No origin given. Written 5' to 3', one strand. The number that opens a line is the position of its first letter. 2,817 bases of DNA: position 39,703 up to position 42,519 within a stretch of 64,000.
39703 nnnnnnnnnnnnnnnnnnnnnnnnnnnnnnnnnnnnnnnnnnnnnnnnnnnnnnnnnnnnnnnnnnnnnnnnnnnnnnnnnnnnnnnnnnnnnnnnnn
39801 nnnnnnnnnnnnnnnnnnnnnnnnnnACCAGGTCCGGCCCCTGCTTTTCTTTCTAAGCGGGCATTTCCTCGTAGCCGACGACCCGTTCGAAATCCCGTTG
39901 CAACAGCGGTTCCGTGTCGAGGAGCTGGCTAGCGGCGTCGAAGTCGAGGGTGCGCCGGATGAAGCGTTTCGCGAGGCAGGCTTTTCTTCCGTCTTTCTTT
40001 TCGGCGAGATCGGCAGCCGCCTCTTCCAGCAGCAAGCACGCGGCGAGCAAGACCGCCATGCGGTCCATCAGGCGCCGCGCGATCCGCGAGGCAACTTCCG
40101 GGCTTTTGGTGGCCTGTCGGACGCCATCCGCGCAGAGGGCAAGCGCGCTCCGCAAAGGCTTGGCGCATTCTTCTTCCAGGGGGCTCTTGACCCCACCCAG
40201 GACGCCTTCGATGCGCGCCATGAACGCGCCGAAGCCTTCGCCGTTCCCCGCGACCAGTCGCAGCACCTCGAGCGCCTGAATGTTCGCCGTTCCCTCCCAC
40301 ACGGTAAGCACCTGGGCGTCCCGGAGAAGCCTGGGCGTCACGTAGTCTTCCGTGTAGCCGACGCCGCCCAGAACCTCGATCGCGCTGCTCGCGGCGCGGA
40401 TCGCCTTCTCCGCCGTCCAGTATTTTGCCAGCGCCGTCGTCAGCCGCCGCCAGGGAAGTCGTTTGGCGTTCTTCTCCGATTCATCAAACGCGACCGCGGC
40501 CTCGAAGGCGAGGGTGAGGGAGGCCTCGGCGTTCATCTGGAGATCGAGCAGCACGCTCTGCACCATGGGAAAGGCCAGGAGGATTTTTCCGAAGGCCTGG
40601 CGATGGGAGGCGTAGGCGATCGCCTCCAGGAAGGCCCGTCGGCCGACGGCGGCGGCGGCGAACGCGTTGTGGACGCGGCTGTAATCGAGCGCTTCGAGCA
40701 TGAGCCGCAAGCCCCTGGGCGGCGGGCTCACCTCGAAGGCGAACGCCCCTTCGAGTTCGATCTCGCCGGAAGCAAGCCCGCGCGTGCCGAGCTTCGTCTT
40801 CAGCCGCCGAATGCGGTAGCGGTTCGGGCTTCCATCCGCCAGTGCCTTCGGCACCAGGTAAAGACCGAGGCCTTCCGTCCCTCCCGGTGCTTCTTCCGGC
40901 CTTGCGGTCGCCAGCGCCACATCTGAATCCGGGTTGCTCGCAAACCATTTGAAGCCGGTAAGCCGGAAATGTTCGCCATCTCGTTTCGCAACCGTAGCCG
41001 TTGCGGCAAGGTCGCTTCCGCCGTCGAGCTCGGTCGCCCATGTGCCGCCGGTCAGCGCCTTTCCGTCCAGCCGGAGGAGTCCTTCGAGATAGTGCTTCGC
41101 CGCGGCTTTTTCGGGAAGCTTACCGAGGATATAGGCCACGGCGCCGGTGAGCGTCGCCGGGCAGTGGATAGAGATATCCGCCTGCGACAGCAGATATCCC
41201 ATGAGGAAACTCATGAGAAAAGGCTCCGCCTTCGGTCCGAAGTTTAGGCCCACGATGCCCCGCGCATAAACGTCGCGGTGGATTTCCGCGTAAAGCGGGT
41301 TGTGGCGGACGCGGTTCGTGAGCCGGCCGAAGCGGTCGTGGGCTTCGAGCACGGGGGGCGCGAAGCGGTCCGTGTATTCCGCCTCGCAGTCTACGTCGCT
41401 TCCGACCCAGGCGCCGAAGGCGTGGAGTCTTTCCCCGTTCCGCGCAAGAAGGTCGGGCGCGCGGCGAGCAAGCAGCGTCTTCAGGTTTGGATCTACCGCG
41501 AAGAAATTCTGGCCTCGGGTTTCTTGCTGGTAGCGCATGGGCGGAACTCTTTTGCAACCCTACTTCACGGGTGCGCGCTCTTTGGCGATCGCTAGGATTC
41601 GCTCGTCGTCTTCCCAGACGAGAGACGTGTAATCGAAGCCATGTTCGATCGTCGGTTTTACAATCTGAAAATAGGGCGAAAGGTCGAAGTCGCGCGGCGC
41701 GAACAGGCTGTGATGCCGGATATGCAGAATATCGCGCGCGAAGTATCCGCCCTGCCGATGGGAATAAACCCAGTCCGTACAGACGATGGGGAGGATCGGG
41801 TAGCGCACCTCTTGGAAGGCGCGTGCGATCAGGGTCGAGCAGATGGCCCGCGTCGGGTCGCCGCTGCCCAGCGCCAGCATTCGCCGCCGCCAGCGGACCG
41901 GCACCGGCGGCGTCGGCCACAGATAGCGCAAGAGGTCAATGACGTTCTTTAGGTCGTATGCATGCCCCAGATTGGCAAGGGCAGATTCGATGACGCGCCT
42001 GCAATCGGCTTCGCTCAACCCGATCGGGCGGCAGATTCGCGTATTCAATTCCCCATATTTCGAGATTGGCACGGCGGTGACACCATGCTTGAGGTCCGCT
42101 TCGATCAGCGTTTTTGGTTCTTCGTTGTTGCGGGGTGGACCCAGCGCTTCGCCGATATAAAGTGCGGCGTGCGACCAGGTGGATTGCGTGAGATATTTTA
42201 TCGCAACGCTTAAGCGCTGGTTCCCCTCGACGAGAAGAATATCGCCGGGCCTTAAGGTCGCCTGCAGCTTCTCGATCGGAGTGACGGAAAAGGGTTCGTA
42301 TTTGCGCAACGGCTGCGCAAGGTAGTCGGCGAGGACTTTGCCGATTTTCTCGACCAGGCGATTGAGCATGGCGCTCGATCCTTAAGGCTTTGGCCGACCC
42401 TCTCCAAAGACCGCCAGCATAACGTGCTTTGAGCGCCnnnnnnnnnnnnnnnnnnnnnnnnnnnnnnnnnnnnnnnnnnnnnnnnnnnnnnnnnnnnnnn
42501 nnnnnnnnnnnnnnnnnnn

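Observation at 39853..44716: Uncharacterised three-gene operon with a methyltransferase fused to a Ddl-type ATP-grasp ligase, a C92 permuted-papain amidase and an AidB-like acyl-CoA dehydrogenase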

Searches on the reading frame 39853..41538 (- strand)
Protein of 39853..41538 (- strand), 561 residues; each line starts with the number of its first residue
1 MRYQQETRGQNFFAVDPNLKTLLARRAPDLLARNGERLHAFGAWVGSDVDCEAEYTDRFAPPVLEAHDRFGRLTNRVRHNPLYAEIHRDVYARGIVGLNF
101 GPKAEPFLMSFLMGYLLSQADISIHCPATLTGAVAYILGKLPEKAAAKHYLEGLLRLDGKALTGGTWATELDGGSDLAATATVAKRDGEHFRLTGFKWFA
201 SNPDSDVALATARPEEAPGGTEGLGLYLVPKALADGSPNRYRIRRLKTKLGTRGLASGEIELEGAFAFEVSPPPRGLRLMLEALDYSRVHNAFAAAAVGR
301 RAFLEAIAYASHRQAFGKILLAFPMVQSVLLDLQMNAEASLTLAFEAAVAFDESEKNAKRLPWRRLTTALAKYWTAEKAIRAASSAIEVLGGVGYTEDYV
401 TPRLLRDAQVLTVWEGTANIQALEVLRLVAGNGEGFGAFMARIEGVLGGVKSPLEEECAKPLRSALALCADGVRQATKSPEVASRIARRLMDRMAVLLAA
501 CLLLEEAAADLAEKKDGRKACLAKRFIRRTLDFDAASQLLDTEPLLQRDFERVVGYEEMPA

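Call 3: search_protein_families(library=pfam, proteins=[window:39853-41538:-], max_evalue=0.01)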
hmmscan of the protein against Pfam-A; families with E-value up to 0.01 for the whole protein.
window:39853-41538:- (561 aa): 6 families
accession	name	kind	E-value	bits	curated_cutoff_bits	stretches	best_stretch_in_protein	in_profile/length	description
PF00441.29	Acyl-CoA_dh_1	-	6.1e-33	114.5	22.4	1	275-427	2-147/150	Acyl-CoA dehydrogenase, C-terminal domain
PF02770.24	Acyl-CoA_dh_M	-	8.7e-15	55.1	33.3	1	166-263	2-95/97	Acyl-CoA dehydrogenase, middle domain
PF18158.6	AidB_N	-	5e-13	49.8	22.9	1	6-154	5-149/156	Adaptive response protein AidB N-terminal domain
PF08028.16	Acyl-CoA_dh_2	-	2e-08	35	22.7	1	293-416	3-131/134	Acyl-CoA dehydrogenase, C-terminal domain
PF22924.1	ACOX_C_alpha1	-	0.00016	22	27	1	295-428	15-167/169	Acyl-CoA oxidase, C-alpha1 domain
PF22217.1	ACDH-11_C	-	0.0014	19.4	27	1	437-531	4-97/122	Acyl-CoA dehydrogenase 11 C-terminal domain-like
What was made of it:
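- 39853..41538 (-): Gene C: 561-aa AidB/ACDH-11-type acyl-CoA dehydrogenase-family flavoenzyme. It is the last gene of the minus-strand run. Call 3 (AidB_N, ACAD_M, ACAD_1).
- On AidB / acyl-CoA dehydrogenase: AidB_N 49.8, Acyl-CoA_dh_M 55.1 and Acyl-CoA_dh_1 114.5 bits, all above their cut-offs (call 3).
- Closest known: AidB and ACDH-11-type acyl-CoA dehydrogenases. Same: Gene C has the AidB_N, middle and C-terminal ACAD domains (call 3).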

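Call 4: search_protein_families(library=ncbifam, proteins=[window:39853-41538:-], max_evalue=0.01)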
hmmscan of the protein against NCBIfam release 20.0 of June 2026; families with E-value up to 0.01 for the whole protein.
window:39853-41538:- (561 aa): 14 families
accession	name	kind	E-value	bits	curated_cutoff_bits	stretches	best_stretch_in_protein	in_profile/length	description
NF008594.0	PRK11561.1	equivalog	7.1e-57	192.9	545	1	11-430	19-440/540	isovaleryl-CoA dehydrogenase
NF043006.1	CyhCrbnylCoADH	equivalog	1.1e-33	116.8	650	1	165-427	121-373/380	cyclohexane-1-carbonyl-CoA dehydrogenase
NF042439.1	SulpropCoADesulf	equivalog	4.2e-29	101.5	600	1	168-423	112-364/379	3-sulfinopropanoyl-CoA desulfinase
NF045552.1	GlutCoADH_Des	equivalog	1.9e-28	99.7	470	1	134-421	95-371/387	glutaryl-CoA dehydrogenase Acd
NF042972.1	AcrlCoAredClosAcrC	equivalog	7.6e-25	87.4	640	1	137-427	96-374/378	acryloyl-CoA reductase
NF008997.0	PRK12341.1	equivalog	4.7e-20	72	537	1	169-420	125-367/382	acyl-CoA dehydrogenase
NF045652.1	ProlPCPDhRedW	equivalog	2.2e-19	69.5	650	1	168-427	122-371/376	L-prolyl-[peptidyl-carrier protein] dehydrogenase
TIGR03207.1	cyc_hxne_CoA_dh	equivalog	1.7e-18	66.5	575.35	1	112-422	67-364/372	cyclohexanecarboxyl-CoA dehydrogenase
NF052270.1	Staph_DH_FadE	equivalog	1.4e-16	60.3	600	1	109-433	87-397/400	acyl-CoA dehydrogenase FadE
NF053553.1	prodigi_MBC_PigA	equivalog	1.5e-16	60.6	500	1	142-422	104-372/381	prodigiosin MBC biosynthesis dehydrogenase PigA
NF002885.1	PRK03354.1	equivalog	1.2e-12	47.6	540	1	255-427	208-371/378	crotonobetainyl-CoA dehydrogenase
NF058590.1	AcCoDHFadEBacil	equivalog_domain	9.9e-12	44.2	600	1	283-424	252-405/586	acyl-CoA dehydrogenase FadE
TIGR03203.1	pimD_small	equivalog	2e-07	30.5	652.7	1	172-400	128-347/378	pimeloyl-CoA dehydrogenase small subunit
NF049984.1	Rv1679_FadE16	equivalog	5.9e-05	22.5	600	1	159-419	103-355/371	Rv1679 family acyl-CoA dehydrogenase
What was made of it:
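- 39853..41538 (-): Call 4: AidB model NF008594 scores 193 bits against cut-off 545.
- On AidB / acyl-CoA dehydrogenase: 192.9 bits against cut-off 545 (call 4).
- Closest known: AidB and ACDH-11-type acyl-CoA dehydrogenases. Different: It scores 193 bits against the AidB equivalog cut-off of 545 (call 4), so it is a paralogue of unknown substrate.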

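Call 49: search_solved_structures(query=window:39853-41538:-, max_evalue=1e-10)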
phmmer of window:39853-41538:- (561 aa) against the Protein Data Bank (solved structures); distinct sequences matched with E-value up to 1e-10: 78 (the best 60 are shown).
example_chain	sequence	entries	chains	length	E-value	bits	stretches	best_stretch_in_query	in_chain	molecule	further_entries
4y9j_A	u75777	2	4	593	4.2e-58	201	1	11-508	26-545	Protein ACDH-11, isoform b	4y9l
6sd8_X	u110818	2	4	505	3.8e-53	184.6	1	41-429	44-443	Probable acyl-CoA dehydrogenase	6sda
5ez3_A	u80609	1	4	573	1.9e-50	175.7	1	9-469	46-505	Acyl-CoA dehydrogenase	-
3djl_A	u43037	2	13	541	1.4e-48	169.6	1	38-430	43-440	Protein aidB | Putative acyl-CoA dehydrogenase AidB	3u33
3mpi_A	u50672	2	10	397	7.8e-27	97.8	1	143-423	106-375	Glutaryl-CoA dehydrogenase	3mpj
4iv6_A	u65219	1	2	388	1.5e-26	96.9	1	166-430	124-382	Acyl-CoA dehydrogenase FadE3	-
5ol2_C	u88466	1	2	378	1.9e-26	96.6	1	112-424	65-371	Acyl-CoA dehydrogenase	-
1ukw_A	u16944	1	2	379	4.3e-25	92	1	121-428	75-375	acyl-CoA dehydrogenase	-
8i4p_A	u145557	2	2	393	5.1e-24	88.5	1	159-427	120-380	Acyl-CoA dehydrogenase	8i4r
7w0j_A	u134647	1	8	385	5.4e-24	88.4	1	159-427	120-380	Acyl-CoA dehydrogenase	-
4kto_A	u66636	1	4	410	2.9e-23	86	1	163-425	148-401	isovaleryl-CoA dehydrogenase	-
9w60_A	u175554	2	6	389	3.9e-23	85.6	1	154-424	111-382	Butyryl CoA dehydrogenase apo protein | Butyryl CoA Dehydrogenase with FAD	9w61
4l1f_A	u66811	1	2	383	9.8e-23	84.3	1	162-424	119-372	Acyl-CoA dehydrogenase domain protein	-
6fah_C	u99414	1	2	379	1.4e-22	83.8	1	124-425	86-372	Caffeyl-CoA reductase-Etf complex subunit CarC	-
2dvl_A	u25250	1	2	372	2.5e-22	82.9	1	117-427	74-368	Acyl-CoA dehydrogenase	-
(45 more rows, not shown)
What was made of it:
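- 39853..41538 (-): Call 49: best PDB hits are ACDH-11 (4y9j, E 4e-58), 6sd8, 5ez3 and AidB (3djl).
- Closest known: AidB and ACDH-11-type acyl-CoA dehydrogenases. Same: It matches ACDH-11 (E 4e-58) and AidB (E 1e-48) structures (call 49).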

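Call 93: search_protein_families(library=padloc, proteins=[window:39853-41538:-], max_evalue=0.01)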
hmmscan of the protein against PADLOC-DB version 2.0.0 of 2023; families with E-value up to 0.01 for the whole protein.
window:39853-41538:- (561 aa): 0 families
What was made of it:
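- On MADS anti-phage system: B and C have no PADLOC hit (call 93).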

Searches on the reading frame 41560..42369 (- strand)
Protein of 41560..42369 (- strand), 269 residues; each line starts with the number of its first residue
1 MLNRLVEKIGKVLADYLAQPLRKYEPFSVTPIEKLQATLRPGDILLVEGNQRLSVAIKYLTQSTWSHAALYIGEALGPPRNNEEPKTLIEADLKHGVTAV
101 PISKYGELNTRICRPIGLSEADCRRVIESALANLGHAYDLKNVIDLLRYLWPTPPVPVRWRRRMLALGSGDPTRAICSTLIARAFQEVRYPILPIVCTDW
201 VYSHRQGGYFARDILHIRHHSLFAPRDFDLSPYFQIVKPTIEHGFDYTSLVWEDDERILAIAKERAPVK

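Call 3: search_protein_families(library=pfam, proteins=[window:41560-42369:-], max_evalue=0.01)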
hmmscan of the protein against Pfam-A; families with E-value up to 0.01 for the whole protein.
window:41560-42369:- (269 aa): 1 family
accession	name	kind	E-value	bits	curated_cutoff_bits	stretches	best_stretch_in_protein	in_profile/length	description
PF05708.18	Peptidase_C92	-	1.3e-08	35.5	27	1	39-141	2-99/166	Permuted papain-like amidase enzyme, YaeF/YiiX, C92 family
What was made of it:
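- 41560..42369 (-): Gene B: 269-aa cytoplasmic permuted-papain (C92, YiiX/YaeF-like) cysteine hydrolase. The catalytic His67 and Cys177 are in the permuted order. Call 3: PF05708, 35.5 bits.
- On Peptidase C92 (YiiX/YaeF permuted papain): 35.5 bits against 27 (call 3).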

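Call 4: search_protein_families(library=ncbifam, proteins=[window:41560-42369:-], max_evalue=0.01)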
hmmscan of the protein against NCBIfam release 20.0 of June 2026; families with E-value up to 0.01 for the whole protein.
window:41560-42369:- (269 aa): 1 family
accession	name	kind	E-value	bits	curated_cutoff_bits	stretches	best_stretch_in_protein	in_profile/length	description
NF008552.0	PRK11479.1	equivalog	1.3e-05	24.4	279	1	37-75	63-101/274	YaeF family permuted papain-like enzyme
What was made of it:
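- On Peptidase C92 (YiiX/YaeF permuted papain): 24.4 bits against cut-off 279 (call 4).
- Closest known: YiiX/YaeF permuted-papain. Different: It is not a YaeF equivalog (24 bits against cut-off 279, call 4).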

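Call 15: find_related_loci(query=window:41560-42369:-, collection=metagenome_contigs, flank=7000)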
Query window:41560-42369:- (269 aa) in metagenome_contigs; peptide patterns used: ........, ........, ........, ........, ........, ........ (x = any residue, [..] = any of these).
481 stretches matched a pattern; 297 encode a relative of the query (tblastn E <= 1e-3); the best 80 are kept; 80 distinct loci.
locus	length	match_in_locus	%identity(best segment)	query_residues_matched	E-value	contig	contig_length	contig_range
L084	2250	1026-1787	65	1-254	2e-119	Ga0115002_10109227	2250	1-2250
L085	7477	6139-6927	66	1-267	3e-111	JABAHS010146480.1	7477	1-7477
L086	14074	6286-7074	66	1-267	4e-111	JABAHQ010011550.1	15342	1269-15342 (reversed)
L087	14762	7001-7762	64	2-256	7e-106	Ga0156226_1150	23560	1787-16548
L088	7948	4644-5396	61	2-252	2e-105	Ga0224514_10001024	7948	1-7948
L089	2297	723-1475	63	2-252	1e-109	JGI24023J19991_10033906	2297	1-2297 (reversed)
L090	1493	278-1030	63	2-252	8e-113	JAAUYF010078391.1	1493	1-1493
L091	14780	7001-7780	61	2-260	3e-104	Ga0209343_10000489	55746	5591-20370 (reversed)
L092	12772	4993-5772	61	2-260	3e-104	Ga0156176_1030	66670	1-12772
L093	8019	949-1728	61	2-260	3e-104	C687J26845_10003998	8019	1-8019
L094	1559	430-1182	62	2-252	2e-111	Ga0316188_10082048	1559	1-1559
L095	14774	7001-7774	60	1-258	5e-104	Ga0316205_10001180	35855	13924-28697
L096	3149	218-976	62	2-254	1e-105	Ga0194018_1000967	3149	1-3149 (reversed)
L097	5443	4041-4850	60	2-268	2e-103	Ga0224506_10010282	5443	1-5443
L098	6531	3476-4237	61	1-255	5e-103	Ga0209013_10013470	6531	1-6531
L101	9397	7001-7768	62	2-257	1e-102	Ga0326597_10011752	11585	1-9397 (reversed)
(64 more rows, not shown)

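Call 44: search_solved_structures(query=window:41560-42369:-, max_evalue=1, show_alignments=2)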
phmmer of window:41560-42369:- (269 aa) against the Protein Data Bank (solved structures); distinct sequences matched with E-value up to 1: 2.
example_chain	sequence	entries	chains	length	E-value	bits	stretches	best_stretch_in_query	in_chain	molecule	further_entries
3kw0_A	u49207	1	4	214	0.1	15.2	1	23-72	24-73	Cysteine peptidase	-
9kz6_A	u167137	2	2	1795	0.12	15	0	182-219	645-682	Maltase-glucoamylase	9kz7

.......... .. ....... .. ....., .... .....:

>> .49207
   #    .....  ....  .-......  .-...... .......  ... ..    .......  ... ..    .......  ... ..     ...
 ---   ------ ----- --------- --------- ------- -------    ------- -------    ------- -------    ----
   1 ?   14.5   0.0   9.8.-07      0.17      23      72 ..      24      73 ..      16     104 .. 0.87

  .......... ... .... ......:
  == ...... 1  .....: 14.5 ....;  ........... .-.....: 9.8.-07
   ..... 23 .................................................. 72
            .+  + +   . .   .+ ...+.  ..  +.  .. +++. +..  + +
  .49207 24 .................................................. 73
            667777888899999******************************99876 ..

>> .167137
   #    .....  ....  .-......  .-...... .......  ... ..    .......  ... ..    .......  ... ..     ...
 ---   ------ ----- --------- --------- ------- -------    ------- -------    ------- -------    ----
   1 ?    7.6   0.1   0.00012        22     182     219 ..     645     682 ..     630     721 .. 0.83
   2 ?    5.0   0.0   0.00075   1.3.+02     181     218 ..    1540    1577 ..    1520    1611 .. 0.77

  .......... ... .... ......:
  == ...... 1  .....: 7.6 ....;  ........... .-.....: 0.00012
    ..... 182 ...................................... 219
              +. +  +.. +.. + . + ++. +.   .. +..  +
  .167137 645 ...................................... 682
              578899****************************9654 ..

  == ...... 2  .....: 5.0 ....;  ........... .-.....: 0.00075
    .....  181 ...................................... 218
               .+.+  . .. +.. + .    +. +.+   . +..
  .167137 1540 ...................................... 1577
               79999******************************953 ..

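Call 93: search_protein_families(library=padloc, proteins=[window:41560-42369:-], max_evalue=0.01)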
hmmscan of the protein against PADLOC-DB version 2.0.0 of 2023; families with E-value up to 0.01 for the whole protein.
window:41560-42369:- (269 aa): 0 families

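Call 100: search_protein_families(library=pfam, proteins=[L101:7931-8446:+, L092:6759-7481:+, L087:5803-6969:+], max_evalue=0.01)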
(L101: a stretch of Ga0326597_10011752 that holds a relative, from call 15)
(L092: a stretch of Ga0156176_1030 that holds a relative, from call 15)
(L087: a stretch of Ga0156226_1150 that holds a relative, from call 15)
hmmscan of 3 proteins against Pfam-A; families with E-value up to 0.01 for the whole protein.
L101:7931-8446:+ (172 aa): 5 families
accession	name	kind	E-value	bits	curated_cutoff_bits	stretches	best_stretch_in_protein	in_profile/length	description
PF04542.20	Sigma70_r2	-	1.7e-15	57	24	1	13-78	1-68/71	Sigma-70 region 2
PF08281.18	Sigma70_r4_2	-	1.8e-14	53.6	25.7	1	104-155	3-54/54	Sigma-70, region 4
PF22029.2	PhyR_sigma2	-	2.3e-07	31.2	27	1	21-67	8-54/55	Sigma2 domain of PhyR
PF04545.22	Sigma70_r4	-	1.6e-05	24.7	24.1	1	108-157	1-50/50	Sigma-70, region 4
PF07638.17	Sigma70_ECF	-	2.4e-05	24.8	21.1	1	78-155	98-179/185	ECF sigma factor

L092:6759-7481:+ (241 aa): 1 family
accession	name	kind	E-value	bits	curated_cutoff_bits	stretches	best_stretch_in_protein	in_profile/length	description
PF11859.13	DUF3379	-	8.5e-29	100.9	33.2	1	2-240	1-228/232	Protein of unknown function (DUF3379)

L087:5803-6969:+ (389 aa): 1 family
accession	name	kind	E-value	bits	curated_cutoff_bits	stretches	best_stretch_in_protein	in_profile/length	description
PF11376.13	DUF3179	-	1.1e-104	350.5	27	1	66-378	1-292/292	Protein of unknown function (DUF3179)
